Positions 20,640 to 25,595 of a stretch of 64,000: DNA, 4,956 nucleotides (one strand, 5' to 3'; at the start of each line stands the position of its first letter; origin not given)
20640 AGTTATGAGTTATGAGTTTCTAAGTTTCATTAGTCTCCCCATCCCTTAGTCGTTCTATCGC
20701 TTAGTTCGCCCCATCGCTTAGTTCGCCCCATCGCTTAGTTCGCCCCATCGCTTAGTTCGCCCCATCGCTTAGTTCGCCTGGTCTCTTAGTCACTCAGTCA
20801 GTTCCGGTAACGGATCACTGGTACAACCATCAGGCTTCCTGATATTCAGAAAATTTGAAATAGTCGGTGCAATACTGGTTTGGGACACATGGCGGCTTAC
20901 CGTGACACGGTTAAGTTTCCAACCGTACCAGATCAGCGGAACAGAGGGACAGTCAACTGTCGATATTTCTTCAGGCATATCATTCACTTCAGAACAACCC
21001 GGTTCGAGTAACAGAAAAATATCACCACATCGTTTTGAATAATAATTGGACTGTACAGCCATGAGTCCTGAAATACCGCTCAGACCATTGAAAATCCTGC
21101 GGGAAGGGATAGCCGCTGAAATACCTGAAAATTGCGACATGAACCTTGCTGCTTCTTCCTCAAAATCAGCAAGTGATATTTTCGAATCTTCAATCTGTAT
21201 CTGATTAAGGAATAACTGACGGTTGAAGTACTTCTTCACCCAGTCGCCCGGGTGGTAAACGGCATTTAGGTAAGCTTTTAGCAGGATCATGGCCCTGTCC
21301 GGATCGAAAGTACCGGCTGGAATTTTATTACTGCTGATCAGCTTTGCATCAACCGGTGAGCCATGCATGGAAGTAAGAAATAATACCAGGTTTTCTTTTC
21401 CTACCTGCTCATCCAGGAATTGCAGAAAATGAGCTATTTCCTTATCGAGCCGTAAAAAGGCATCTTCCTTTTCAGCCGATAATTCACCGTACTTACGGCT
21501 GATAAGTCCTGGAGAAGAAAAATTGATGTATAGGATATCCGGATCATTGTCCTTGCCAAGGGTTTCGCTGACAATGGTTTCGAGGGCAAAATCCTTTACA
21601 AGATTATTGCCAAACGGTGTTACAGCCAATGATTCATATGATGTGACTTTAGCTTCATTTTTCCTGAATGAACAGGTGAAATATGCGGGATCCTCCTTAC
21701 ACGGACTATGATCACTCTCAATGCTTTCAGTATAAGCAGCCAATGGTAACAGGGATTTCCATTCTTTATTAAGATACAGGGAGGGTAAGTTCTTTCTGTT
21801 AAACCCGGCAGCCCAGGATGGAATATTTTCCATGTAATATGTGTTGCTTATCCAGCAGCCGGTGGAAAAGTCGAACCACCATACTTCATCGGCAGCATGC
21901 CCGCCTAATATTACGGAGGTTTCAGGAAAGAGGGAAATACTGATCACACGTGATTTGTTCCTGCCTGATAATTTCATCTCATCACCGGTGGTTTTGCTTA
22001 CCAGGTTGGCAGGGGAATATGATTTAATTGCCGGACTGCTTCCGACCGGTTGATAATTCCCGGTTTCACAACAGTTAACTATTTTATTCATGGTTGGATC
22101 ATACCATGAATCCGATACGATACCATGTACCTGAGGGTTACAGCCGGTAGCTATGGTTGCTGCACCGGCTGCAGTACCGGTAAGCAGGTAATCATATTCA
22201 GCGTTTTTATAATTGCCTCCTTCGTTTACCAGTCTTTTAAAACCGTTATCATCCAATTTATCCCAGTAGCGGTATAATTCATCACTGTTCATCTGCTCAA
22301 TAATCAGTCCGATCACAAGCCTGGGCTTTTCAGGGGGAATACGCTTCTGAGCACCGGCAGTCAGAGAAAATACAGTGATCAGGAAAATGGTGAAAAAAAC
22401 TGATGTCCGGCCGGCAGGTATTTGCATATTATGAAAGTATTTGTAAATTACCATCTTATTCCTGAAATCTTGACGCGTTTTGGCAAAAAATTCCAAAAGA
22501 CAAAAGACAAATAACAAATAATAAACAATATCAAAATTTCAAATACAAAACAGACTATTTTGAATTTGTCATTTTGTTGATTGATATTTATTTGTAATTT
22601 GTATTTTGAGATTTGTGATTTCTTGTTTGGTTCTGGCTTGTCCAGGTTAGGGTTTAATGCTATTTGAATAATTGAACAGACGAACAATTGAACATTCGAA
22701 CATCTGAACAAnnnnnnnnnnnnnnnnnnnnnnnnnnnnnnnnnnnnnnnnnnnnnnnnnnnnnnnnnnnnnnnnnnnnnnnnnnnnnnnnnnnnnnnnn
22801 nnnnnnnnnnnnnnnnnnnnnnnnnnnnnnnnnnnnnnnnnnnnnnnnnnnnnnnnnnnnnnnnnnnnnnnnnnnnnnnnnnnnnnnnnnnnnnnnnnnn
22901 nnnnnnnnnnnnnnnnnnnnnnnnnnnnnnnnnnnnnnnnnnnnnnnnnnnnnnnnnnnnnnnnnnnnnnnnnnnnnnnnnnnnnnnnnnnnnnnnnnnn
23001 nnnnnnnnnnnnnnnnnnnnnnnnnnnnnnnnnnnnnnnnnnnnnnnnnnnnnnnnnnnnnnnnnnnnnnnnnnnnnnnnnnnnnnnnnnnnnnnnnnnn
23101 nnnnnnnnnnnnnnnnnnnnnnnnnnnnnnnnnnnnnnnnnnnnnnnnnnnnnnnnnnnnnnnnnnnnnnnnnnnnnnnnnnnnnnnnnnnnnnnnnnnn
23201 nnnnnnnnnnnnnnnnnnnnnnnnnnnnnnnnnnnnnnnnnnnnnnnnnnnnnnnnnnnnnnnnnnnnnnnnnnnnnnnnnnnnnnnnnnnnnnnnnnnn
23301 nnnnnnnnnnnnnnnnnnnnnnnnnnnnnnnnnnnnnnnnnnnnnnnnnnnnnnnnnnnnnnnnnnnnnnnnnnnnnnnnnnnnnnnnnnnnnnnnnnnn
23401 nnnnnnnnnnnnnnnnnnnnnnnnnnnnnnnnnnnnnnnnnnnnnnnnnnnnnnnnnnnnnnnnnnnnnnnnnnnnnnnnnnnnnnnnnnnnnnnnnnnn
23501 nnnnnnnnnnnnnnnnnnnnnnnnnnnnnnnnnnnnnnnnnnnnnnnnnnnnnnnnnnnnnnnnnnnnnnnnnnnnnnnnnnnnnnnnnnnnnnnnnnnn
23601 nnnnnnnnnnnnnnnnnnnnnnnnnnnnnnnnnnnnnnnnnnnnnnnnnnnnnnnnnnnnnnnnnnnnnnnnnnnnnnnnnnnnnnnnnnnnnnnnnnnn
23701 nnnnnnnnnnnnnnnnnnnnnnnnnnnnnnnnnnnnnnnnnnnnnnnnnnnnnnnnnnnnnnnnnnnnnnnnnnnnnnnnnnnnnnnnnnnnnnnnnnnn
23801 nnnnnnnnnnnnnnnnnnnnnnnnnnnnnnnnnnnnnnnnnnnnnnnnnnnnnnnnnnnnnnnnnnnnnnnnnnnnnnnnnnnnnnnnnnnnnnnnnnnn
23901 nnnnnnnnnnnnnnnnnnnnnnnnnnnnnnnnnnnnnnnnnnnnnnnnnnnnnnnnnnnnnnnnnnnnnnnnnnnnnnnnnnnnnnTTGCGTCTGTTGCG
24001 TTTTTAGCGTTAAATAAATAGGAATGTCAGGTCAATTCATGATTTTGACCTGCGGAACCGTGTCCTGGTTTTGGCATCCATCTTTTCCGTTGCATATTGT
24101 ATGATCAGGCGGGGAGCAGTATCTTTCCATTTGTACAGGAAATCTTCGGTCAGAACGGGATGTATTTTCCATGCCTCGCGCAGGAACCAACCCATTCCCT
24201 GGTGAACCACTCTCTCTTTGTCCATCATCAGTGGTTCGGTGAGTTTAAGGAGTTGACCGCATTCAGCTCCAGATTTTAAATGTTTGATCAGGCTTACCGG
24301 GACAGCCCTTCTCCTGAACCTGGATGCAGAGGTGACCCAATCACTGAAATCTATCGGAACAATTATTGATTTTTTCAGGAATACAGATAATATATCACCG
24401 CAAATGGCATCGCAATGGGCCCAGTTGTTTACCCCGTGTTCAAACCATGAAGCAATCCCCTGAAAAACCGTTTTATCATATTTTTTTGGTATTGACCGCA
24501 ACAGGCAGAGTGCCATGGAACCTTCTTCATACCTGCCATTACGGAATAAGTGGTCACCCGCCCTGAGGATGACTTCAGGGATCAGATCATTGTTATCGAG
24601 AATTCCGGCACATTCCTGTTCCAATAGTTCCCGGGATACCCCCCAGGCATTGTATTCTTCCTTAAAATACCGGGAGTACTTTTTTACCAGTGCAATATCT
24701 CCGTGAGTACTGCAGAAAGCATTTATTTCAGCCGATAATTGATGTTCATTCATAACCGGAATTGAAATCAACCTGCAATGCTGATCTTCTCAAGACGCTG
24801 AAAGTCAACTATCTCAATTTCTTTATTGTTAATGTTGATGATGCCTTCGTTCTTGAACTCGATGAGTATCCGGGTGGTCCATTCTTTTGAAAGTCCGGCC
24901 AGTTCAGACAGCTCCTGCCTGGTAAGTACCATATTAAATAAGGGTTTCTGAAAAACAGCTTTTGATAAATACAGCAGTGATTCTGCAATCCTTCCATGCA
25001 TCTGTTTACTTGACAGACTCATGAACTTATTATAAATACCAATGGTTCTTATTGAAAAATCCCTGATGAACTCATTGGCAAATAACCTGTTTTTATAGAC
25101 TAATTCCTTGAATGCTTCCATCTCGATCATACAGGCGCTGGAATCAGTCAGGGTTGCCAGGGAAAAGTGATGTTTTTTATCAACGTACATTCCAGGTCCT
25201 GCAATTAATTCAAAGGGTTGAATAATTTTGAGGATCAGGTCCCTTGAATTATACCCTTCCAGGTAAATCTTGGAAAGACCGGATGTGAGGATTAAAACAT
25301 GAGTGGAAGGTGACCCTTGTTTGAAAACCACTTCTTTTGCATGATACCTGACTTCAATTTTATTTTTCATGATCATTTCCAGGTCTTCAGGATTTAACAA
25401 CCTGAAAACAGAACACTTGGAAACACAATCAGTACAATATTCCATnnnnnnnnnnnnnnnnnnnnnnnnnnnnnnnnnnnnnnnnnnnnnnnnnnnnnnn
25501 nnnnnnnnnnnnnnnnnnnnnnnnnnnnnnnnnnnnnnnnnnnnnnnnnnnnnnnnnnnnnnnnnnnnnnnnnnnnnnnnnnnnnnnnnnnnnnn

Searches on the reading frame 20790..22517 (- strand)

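Call 50: search_protein_families(library=pfam, proteins=[window:20790-22517:-], max_evalue=0.001)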
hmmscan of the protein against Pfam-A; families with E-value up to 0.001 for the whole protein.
window:20790-22517:- (575 aa): 1 family
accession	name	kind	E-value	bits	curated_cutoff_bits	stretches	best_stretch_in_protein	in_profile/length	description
PF01663.27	Phosphodiest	-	3.4e-23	83.2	23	1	68-389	1-224/342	Type I phosphodiesterase / nucleotide pyrophosphatase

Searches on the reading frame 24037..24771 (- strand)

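Call 50: search_protein_families(library=pfam, proteins=[window:24037-24771:-], max_evalue=0.001)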
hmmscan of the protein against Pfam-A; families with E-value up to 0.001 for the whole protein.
window:24037-24771:- (244 aa): 1 family
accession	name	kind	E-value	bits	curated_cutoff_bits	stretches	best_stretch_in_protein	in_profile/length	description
PF08713.17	DNA_alkylation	-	1.3e-31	110.4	21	1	24-231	9-213/213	DNA alkylation repair enzyme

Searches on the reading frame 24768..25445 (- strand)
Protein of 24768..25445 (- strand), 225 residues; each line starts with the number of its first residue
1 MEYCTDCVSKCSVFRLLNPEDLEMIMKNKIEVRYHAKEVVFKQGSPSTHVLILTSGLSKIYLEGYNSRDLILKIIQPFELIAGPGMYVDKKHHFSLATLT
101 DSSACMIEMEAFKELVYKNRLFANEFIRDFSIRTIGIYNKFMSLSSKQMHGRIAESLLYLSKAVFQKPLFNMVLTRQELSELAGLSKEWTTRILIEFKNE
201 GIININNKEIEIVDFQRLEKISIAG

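Call 3: search_protein_families(library=pfam, proteins=[window:24768-25445:-], max_evalue=0.01)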
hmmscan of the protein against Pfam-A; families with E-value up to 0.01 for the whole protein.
window:24768-25445:- (225 aa): 3 families
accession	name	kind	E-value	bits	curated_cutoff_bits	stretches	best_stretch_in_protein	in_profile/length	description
PF13545.12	HTH_Crp_2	-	3.3e-14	53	27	1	151-221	1-70/70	Crp-like helix-turn-helix domain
PF00027.35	cNMP_binding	-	2.1e-12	47.3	27.5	1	32-116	2-86/89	Cyclic nucleotide-binding domain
PF10662.15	PduV-EutP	-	0.0078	16.5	21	0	80-167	40-122/143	Ethanolamine utilisation - propanediol utilisation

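Call 4: search_protein_families(library=ncbifam, proteins=[window:24768-25445:-], max_evalue=0.01)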
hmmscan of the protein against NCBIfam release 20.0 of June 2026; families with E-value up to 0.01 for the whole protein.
window:24768-25445:- (225 aa): 10 families
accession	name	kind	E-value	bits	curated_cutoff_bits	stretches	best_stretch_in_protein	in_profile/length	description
NF008732.0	PRK11753.1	equivalog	7.1e-16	58.3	266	1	20-212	14-210/214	cAMP-activated global transcriptional regulator CRP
NF008365.0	PRK11161.1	subfamily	3.6e-11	42.8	228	1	4-222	20-243/250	fumarate/nitrate reduction transcriptional regulator Fnr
NF006901.0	PRK09392.1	equivalog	1.8e-10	40.5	211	1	8-221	9-220/236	transcriptional activator FtrB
NF045989.1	TransRegFnrLRhodb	equivalog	2.8e-10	39.8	300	1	3-220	9-233/245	transcriptional regulator FnrL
NF050806.1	TransRegFixKCaul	equivalog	2.3e-08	33.5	300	1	30-220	24-212/215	transcriptional regulator FixK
NF052518.1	TransRegLdrP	equivalog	3.4e-08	33.7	300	1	33-220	3-186/195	transcriptional regulator LdrP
NF010499.0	PRK13918.1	equivalog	8.4e-06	25.4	274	1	32-222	15-201/205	CRP/FNR family transcriptional regulator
NF007707.0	PRK10402.1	subfamily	0.00025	20.7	180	1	32-221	34-217/226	transcriptional regulator YeiL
TIGR03697.1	NtcA_cyano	equivalog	0.0011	18.8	244.95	1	40-218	4-188/193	global nitrogen regulator NtcA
NF041163.2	encap_f2b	equivalog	0.0064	15.7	400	1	20-123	86-190/450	family 2B encapsulin nanocompartment shell protein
